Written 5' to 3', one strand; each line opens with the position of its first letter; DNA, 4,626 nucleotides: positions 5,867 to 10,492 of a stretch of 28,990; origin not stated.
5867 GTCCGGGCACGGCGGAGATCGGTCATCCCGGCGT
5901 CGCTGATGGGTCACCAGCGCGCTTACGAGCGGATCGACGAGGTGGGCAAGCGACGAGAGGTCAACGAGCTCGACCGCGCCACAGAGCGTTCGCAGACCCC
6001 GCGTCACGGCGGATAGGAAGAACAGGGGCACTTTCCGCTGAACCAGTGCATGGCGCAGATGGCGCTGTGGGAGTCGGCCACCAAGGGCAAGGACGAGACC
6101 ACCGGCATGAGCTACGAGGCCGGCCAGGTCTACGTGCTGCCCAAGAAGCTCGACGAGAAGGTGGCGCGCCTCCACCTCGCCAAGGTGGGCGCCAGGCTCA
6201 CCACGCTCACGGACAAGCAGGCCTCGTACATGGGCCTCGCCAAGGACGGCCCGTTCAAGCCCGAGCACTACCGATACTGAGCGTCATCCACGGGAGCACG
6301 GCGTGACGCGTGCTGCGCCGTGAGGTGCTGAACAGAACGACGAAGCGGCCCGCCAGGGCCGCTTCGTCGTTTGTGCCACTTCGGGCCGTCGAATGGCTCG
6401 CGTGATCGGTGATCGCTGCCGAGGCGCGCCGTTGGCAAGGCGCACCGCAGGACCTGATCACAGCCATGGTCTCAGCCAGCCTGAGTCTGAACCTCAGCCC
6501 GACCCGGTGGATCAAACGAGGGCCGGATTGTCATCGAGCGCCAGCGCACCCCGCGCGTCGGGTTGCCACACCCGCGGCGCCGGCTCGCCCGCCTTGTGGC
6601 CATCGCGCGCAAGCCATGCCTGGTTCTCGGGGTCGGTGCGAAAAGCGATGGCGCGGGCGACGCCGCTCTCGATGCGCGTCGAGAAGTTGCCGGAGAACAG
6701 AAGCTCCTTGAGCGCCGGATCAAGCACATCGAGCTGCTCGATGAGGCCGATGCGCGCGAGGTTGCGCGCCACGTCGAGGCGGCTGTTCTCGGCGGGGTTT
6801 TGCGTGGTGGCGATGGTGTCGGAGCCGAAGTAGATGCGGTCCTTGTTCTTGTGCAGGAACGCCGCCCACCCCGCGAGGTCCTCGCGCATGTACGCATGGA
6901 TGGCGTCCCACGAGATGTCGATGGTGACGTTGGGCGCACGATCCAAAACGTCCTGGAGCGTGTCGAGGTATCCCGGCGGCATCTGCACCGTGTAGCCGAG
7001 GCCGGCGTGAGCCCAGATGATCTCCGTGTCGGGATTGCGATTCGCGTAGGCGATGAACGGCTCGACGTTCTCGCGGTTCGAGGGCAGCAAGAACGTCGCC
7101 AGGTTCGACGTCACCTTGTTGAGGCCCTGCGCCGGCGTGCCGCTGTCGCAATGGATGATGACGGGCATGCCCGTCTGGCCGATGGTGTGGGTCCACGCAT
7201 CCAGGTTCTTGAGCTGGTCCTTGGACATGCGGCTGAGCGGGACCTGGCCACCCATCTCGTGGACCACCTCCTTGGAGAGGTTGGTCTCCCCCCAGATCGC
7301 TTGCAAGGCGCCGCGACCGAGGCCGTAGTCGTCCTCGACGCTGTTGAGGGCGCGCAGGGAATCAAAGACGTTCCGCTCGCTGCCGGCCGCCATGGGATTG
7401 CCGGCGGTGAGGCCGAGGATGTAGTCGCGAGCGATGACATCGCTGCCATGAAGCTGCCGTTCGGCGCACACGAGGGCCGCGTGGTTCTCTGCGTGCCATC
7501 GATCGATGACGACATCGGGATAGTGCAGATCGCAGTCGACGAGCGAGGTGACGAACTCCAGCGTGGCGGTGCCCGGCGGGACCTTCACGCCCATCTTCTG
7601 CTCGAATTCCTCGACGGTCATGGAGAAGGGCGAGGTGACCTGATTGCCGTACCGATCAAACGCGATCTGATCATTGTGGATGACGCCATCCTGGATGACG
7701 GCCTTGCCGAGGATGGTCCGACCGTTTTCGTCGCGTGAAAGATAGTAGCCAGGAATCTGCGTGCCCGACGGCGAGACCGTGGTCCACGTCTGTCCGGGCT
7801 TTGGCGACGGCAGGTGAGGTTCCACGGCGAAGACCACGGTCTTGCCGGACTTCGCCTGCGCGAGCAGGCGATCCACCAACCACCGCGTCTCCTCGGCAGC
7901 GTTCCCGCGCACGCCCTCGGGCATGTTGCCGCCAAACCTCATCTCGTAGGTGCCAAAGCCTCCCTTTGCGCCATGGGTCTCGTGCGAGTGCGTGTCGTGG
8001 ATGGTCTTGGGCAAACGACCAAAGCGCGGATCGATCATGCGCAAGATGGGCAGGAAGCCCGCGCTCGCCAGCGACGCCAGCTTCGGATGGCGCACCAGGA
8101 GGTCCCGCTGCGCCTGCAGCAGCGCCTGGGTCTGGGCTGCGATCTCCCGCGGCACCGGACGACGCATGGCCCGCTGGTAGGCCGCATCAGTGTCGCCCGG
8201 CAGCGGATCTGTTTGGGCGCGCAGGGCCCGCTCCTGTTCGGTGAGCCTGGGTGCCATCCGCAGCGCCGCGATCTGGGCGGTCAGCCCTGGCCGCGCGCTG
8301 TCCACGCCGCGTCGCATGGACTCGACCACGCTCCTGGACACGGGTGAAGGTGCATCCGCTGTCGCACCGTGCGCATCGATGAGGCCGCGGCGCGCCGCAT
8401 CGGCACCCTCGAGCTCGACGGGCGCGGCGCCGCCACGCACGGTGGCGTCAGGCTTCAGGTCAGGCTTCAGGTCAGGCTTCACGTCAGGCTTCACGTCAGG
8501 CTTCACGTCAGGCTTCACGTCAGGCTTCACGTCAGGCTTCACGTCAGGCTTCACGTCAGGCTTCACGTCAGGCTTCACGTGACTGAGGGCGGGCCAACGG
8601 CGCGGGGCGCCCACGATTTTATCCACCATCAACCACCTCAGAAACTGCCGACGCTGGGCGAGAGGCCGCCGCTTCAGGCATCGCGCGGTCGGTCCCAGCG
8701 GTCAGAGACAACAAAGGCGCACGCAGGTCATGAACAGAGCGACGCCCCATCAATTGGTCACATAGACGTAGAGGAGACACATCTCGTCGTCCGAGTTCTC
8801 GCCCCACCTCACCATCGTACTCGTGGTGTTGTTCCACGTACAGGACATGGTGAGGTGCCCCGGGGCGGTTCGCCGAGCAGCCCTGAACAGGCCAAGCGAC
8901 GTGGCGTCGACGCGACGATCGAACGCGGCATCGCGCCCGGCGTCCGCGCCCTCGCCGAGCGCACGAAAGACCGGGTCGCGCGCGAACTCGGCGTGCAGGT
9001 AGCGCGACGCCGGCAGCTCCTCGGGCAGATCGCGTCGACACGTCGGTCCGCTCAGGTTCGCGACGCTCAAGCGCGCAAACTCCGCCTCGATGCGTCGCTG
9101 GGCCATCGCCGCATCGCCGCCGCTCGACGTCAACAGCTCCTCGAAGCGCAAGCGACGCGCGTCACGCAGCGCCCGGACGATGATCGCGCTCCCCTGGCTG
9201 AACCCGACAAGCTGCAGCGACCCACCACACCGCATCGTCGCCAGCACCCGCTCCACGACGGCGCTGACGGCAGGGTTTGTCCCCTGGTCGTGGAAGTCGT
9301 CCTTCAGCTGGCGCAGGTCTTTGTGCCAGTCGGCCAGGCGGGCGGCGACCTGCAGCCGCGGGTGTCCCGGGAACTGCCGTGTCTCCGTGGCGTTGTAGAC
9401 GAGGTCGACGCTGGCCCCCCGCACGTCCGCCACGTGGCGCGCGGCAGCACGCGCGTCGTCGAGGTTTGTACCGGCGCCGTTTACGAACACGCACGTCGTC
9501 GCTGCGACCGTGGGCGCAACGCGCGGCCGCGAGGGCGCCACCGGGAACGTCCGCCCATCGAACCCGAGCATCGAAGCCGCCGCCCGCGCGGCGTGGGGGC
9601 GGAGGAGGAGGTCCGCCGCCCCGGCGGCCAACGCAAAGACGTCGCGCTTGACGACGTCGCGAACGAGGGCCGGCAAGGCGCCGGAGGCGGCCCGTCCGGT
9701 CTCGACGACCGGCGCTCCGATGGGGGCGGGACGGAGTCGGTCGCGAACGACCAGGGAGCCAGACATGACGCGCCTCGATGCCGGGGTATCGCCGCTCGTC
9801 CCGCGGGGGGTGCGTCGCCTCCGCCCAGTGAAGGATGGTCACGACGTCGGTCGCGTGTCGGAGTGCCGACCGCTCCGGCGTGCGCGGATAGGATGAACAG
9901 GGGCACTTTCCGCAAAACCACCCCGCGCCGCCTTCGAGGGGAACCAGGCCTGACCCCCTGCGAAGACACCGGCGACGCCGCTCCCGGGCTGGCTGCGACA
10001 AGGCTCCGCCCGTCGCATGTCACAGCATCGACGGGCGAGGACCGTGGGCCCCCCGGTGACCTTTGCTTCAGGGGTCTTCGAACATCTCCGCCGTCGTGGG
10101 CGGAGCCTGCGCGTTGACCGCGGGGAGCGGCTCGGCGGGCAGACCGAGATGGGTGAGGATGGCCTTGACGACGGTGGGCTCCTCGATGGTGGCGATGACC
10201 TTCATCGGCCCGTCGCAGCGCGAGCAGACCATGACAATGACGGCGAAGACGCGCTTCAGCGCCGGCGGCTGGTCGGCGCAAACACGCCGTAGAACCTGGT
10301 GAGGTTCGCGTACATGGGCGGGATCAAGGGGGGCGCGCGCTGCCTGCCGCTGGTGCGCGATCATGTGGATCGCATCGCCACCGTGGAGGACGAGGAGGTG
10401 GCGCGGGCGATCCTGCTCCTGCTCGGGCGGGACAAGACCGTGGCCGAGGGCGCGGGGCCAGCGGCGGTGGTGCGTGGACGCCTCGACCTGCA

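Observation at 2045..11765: Novel ~86-bp interspersed repeat (R90): five same-orientation copies within 10 kb, all in 5'/intergenic positions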

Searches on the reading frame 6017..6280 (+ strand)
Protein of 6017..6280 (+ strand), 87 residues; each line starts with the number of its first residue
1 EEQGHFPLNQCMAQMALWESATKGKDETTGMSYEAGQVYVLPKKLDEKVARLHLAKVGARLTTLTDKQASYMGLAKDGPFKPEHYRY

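Call 20: search_protein_families(library=pfam, proteins=[window:6017-6280:+], max_evalue=0.01)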
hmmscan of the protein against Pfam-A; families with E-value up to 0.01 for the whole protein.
window:6017-6280:+ (87 aa): 1 family
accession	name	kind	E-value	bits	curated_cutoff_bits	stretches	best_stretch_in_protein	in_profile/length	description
PF05221.23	AdoHcyase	-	2.7e-25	89.6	25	1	9-86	232-299/299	S-adenosyl-L-homocysteine hydrolase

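Call 61: find_homologous_proteins(query=window:6020-6277:+, max_evalue=1e-10)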
Query window:6020-6277:+ (86 aa): 1030 proteins with E <= 1e-10 among 1041 candidates; the best 120 are listed.
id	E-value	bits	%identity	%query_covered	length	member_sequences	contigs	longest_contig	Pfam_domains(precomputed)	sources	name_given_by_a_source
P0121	6.5e-43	162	100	88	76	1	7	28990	PF05221.24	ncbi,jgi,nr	ncbi:MAG: adenosylhomocysteinase [Deltaproteobacteria bacterium]|nr:adenosylhomocysteinase [Deltapro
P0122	2.8e-33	131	76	92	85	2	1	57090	PF05221.24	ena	-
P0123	3.8e-33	131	75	92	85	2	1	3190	PF05221.24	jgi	jgi:adenosylhomocysteinase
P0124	7.4e-33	130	75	92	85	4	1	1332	PF05221.24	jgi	jgi:adenosylhomocysteinase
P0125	8.7e-33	130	75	92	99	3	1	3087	PF05221.24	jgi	jgi:adenosylhomocysteinase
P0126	2.0e-32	128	75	92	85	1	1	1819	PF05221.24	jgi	jgi:adenosylhomocysteinase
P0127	2.3e-32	128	73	92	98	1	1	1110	PF05221.24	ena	-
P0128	2.7e-32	128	75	92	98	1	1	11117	PF05221.24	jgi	jgi:adenosylhomocysteinase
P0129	2.9e-32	128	73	92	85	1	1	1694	PF05221.24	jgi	-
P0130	3.9e-32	128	73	92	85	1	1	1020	PF05221.24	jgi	jgi:adenosylhomocysteinase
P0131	1.2e-31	126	73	92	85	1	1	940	PF05221.24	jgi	jgi:adenosylhomocysteinase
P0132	1.4e-31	126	71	92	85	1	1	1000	PF05221.24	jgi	jgi:adenosylhomocysteinase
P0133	1.7e-31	125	71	92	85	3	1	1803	PF05221.24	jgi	jgi:adenosylhomocysteinase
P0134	3.2e-31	125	72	92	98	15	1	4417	PF05221.24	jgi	jgi:adenosylhomocysteinase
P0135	4.4e-31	124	72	92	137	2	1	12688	PF00670.28,PF05221.24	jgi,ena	-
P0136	4.7e-31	124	71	92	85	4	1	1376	PF05221.24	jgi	jgi:adenosylhomocysteinase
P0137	5.4e-31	124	72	92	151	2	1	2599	PF00670.28,PF05221.24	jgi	-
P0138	5.7e-31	124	73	92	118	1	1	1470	PF00670.28,PF05221.24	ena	-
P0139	7.6e-31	123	75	92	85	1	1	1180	PF05221.24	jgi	jgi:adenosylhomocysteinase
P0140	8.0e-31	123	72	92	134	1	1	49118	PF05221.24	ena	-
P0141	8.6e-31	123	71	92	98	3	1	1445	PF05221.24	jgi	-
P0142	1.7e-30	122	70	92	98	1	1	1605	PF05221.24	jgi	jgi:adenosylhomocysteinase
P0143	2.9e-30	122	68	92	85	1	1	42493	PF05221.24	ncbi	-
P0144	6.2e-30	121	77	85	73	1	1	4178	PF05221.24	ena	-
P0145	1.3e-29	120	71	92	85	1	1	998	PF05221.24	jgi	jgi:adenosylhomocysteinase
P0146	1.5e-29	119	71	92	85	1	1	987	PF05221.24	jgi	jgi:adenosylhomocysteinase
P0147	2.9e-29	118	68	92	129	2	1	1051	PF05221.24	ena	-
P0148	3.5e-29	118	68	92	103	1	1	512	PF05221.24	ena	-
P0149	4.2e-29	118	74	85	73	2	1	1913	PF05221.24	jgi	jgi:adenosylhomocysteinase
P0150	2.4e-28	115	70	92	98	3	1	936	PF05221.24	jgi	jgi:adenosylhomocysteinase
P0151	3.1e-28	115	71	85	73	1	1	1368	PF05221.24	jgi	jgi:adenosylhomocysteinase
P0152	5.9e-28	114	68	92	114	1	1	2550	PF05221.24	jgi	jgi:adenosylhomocysteinase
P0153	4.3e-27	111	70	85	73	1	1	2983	PF05221.24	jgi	jgi:adenosylhomocysteinase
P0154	6.8e-27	111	70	92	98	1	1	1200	PF05221.24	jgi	jgi:adenosylhomocysteinase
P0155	1.2e-26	110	73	85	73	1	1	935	PF05221.24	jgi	jgi:adenosylhomocysteinase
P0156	5.8e-25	105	68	85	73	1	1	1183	PF05221.24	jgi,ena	jgi:adenosylhomocysteinase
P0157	1.9e-24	103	70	85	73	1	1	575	PF05221.24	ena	-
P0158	6.8e-24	101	69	84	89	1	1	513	PF05221.24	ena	-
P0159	8.9e-24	101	80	69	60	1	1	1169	PF05221.24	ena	-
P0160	1.9e-22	97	63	92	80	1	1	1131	PF05221.24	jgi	-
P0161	2.0e-22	97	82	66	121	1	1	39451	PF05221.24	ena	-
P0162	2.6e-22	96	61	92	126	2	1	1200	PF00670.28,PF05221.24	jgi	-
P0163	4.8e-22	95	57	92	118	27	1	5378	PF00670.28,PF05221.24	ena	-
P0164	6.1e-22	95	60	92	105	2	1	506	PF05221.24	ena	-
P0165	6.7e-22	95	61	92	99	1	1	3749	PF05221.24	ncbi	ncbi:MAG: adenosylhomocysteinase, partial [Fibrobacterota bacterium]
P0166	7.2e-22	95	61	92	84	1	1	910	PF05221.24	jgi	jgi:adenosylhomocysteinase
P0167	1.4e-21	94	61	92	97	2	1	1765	PF05221.24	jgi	jgi:adenosylhomocysteinase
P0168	2.1e-21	93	61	92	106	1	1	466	PF05221.24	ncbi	-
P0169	2.5e-21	93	59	92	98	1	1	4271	PF05221.24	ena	-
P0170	3.2e-21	93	73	69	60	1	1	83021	PF05221.24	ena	-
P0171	4.6e-21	92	73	69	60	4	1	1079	PF05221.24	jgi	-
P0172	4.8e-21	92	61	92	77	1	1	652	PF05221.24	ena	-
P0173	6.1e-21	92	61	92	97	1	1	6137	PF05221.24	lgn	-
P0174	9.3e-21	91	65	92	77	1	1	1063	PF05221.24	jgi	jgi:adenosylhomocysteinase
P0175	9.7e-21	91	75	66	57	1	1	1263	PF05221.24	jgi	jgi:adenosylhomocysteinase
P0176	1.0e-20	91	61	92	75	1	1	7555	PF05221.24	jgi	jgi:adenosylhomocysteinase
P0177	1.3e-20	91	77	66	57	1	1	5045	PF05221.24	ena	-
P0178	1.6e-20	91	63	92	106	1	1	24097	PF00670.28,PF05221.24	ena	-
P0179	1.9e-20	90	59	92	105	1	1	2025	PF05221.24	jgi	-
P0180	2.1e-20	90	61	92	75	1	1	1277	PF05221.24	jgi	-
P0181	2.2e-20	90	58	91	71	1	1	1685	PF05221.24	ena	-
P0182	2.5e-20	90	61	92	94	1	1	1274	PF05221.24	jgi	jgi:adenosylhomocysteinase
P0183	2.5e-20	90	77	66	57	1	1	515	PF05221.24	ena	-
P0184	3.2e-20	90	71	69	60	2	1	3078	PF05221.24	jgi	jgi:adenosylhomocysteinase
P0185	3.2e-20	90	77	66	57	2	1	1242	PF05221.24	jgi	jgi:adenosylhomocysteinase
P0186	3.6e-20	89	61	92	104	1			PF05221.24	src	-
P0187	4.3e-20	89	61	92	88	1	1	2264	PF05221.24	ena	-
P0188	4.9e-20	89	65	92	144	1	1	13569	PF00670.28,PF05221.24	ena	-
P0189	4.9e-20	89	61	92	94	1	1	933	PF05221.24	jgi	jgi:adenosylhomocysteinase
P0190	5.0e-20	89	65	92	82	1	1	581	PF05221.24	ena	-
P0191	5.7e-20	89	58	92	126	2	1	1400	PF00670.28,PF05221.24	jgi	jgi:adenosylhomocysteinase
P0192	5.8e-20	89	62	92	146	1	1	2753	PF00670.28,PF05221.24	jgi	jgi:adenosylhomocysteinase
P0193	6.2e-20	89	58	92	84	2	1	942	PF05221.24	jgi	jgi:adenosylhomocysteinase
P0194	7.4e-20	88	61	92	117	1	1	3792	PF00670.28,PF05221.24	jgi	jgi:adenosylhomocysteinase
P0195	7.9e-20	88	61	92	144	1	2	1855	PF00670.28,PF05221.24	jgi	jgi:adenosylhomocysteinase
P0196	8.5e-20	88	61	92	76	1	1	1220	PF05221.24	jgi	jgi:adenosylhomocysteinase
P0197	8.5e-20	88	59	92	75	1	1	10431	PF05221.24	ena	-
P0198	8.6e-20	88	61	92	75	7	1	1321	PF05221.24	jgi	jgi:adenosylhomocysteinase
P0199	1.0e-19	88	57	92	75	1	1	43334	PF05221.24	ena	-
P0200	1.1e-19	88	59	92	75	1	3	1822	PF05221.24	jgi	jgi:adenosylhomocysteinase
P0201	1.4e-19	88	59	92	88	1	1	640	PF05221.24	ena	-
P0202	1.5e-19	87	76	64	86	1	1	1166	PF05221.24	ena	-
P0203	1.5e-19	87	61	92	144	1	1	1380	PF00670.28,PF05221.24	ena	-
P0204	1.7e-19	87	61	92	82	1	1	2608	PF05221.24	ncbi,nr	ncbi:MAG: adenosylhomocysteinase, partial [Raineya sp.]|nr:adenosylhomocysteinase [Raineya sp.]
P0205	1.8e-19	87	59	92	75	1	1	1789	PF05221.24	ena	-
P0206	1.8e-19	87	72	66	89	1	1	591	PF05221.24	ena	-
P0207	1.9e-19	87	59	92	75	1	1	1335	PF05221.24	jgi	jgi:adenosylhomocysteinase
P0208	2.0e-19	87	59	92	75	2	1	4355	PF05221.24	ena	-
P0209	2.0e-19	87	59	92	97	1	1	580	PF05221.24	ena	-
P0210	2.2e-19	87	58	92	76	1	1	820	PF05221.24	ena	-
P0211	2.4e-19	87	59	92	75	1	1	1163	PF05221.24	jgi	jgi:adenosylhomocysteinase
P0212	2.5e-19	87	58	92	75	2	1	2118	PF05221.24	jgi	jgi:adenosylhomocysteinase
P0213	2.6e-19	87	72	66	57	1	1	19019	PF05221.24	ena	-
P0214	2.6e-19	87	60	90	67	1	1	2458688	PF05221.24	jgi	jgi:adenosylhomocysteinase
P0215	2.7e-19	87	59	92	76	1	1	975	PF05221.24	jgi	jgi:adenosylhomocysteinase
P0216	2.7e-19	87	62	92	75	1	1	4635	PF05221.24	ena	-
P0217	3.1e-19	86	62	92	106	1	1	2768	PF05221.24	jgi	jgi:adenosylhomocysteinase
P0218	3.2e-19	86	60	97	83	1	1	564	PF05221.24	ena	-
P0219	3.4e-19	86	58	92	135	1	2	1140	PF00670.28,PF05221.24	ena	-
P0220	3.5e-19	86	63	92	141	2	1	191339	PF00670.28,PF05221.24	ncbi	-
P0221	3.6e-19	86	63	92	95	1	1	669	PF05221.24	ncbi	-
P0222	3.6e-19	86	61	92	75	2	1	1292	PF05221.24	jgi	jgi:adenosylhomocysteinase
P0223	3.7e-19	86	71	67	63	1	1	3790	PF05221.24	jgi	jgi:adenosylhomocysteinase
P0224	3.7e-19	86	63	92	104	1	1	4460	PF00670.28,PF05221.24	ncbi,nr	ncbi:MAG TPA: adenosylhomocysteinase, partial [Lacibacter sp.]|nr:adenosylhomocysteinase [Lacibacter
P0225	3.8e-19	86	57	92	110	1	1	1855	PF05221.24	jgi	jgi:adenosylhomocysteinase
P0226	4.0e-19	86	59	92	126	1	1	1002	PF00670.28,PF05221.24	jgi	-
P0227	4.0e-19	86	59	92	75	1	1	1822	PF05221.24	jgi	jgi:adenosylhomocysteinase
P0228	4.4e-19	86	59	92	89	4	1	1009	PF05221.24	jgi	jgi:adenosylhomocysteinase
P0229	4.4e-19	86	63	92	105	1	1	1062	PF00670.28,PF05221.24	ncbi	-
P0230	4.5e-19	86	59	92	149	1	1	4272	PF00670.28,PF05221.24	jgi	-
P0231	4.8e-19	86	59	92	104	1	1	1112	PF00670.28,PF05221.24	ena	-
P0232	4.8e-19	86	61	92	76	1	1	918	PF05221.24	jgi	-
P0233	5.7e-19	86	61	92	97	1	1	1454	PF05221.24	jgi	jgi:adenosylhomocysteinase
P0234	6.0e-19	86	62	92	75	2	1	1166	PF05221.24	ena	-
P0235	6.0e-19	85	58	92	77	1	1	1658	PF05221.24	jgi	jgi:adenosylhomocysteinase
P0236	6.1e-19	85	61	92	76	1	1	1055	PF05221.24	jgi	jgi:adenosylhomocysteinase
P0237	6.1e-19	85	62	92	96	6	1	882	PF05221.24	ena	-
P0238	6.2e-19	85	58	92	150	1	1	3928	PF00670.28,PF05221.24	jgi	jgi:adenosylhomocysteinase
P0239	6.6e-19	85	62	92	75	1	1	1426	PF05221.24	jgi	jgi:adenosylhomocysteinase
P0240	7.3e-19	85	59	92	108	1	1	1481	PF00670.28,PF05221.24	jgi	jgi:adenosylhomocysteinase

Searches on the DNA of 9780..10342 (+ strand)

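Call 54: search_rna_families(source=window, start=9780, end=10320, threshold=evalue, max_evalue=1)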
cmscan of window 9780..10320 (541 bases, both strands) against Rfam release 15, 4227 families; matches with E-value up to 1: 1.
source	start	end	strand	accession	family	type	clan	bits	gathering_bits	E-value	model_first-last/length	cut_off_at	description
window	10007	10041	+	RF01322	CRISPR-DR9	Gene; CRISPR;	-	16.5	45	0.93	5-30/37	no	CRISPR RNA direct repeat element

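Call 89: search_dna_similar(query=window:9884-10342:+, collection=plasmids, mode=distant, max_rows=8)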
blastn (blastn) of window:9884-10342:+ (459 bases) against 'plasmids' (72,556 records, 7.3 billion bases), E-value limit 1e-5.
No match.

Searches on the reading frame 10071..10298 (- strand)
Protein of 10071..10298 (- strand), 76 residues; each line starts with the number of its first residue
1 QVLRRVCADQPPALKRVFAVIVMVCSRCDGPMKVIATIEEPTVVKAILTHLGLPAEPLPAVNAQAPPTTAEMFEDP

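Call 20: search_protein_families(library=pfam, proteins=[window:10071-10298:-], max_evalue=0.01)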
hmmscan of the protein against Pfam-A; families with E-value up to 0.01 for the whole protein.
window:10071-10298:- (76 aa): 0 families

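Call 86: search_protein_families(library=pfam, proteins=[window:10071-10298:-], max_evalue=0.01)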
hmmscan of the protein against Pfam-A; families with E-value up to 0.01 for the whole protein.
window:10071-10298:- (76 aa): 0 families
